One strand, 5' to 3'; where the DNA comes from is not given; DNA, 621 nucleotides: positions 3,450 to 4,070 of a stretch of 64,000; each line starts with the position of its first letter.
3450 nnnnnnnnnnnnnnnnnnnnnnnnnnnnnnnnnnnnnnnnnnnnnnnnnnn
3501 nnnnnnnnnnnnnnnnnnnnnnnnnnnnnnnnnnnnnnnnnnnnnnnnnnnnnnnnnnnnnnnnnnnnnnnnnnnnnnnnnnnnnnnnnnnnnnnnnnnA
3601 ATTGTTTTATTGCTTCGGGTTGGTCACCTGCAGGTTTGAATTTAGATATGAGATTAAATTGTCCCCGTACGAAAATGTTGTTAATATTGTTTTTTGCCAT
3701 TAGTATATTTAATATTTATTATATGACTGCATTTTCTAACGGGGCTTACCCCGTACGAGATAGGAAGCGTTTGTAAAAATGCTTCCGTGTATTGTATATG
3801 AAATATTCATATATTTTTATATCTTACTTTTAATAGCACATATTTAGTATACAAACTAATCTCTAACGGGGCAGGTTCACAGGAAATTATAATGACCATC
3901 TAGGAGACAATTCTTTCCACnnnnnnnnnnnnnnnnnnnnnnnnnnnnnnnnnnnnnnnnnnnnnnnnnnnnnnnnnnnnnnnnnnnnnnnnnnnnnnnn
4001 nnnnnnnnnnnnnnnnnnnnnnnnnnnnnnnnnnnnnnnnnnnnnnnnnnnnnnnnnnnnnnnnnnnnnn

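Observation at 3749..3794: Near-identical 46-nt hairpin-containing element immediately upstream of two unrelated genes (uvrB and hom)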

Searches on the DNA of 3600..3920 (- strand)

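Call 59: search_rna_families(source=window, start=3600, end=3920, threshold=evalue, max_evalue=5)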
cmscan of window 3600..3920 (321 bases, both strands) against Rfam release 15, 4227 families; matches with E-value up to 5: 4.
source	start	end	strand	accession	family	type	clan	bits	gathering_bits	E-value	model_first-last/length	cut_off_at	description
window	3714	3891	+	RF04088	MIR812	Gene; miRNA;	-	23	80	1.5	1-205/205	no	MIR812 microRNA precursor family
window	3752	3820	+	RF00371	sroE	Gene; sRNA;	-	14.9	51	0.85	1-92/92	no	sroE RNA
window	3712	3824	+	RF02079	STnc180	Gene; sRNA;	-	13.5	50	2.5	1-208/208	no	Enterobacterial sRNA STnc180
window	3796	3881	-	RF01578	RUF1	Gene; sRNA;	-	13.4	70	3.5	1-264/264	no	Plasmodium RNA of unkown function RUF1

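Call 80: search_dna_similar(query=window:3663-3871:-, collection=plasmids, mode=distant, max_evalue=0.01, max_rows=10)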
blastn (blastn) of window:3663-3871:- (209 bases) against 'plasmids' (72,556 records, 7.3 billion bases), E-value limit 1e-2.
No match.

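Call 81: search_dna_similar(query=window:3663-3871:-, collection=phages, mode=distant, max_evalue=0.01, max_rows=10)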
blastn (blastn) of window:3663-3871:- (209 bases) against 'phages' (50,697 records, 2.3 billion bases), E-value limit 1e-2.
Records with a match: 3; places in all: 3; records where one place covers at least 80% of the query: 0.
Best place of each record, by identity: 80-90% 3.
By first word of the organism name: Enterococcus 3.
By host as written in the record: - 2; Enterococcus faecium 1.
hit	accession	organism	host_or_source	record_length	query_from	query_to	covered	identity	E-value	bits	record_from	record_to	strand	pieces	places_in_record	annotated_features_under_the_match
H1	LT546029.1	Enterococcus phage VFW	-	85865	150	190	20%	85.4%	4e-3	46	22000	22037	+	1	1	hypothetical protein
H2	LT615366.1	Enterococcus phage VPE25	-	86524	150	190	20%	85.4%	4e-3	46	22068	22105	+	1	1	hypothetical protein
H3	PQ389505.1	Enterococcus phage vB_EfKM29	Enterococcus faecium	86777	150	190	20%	85.4%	4e-3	46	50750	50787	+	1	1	hypothetical protein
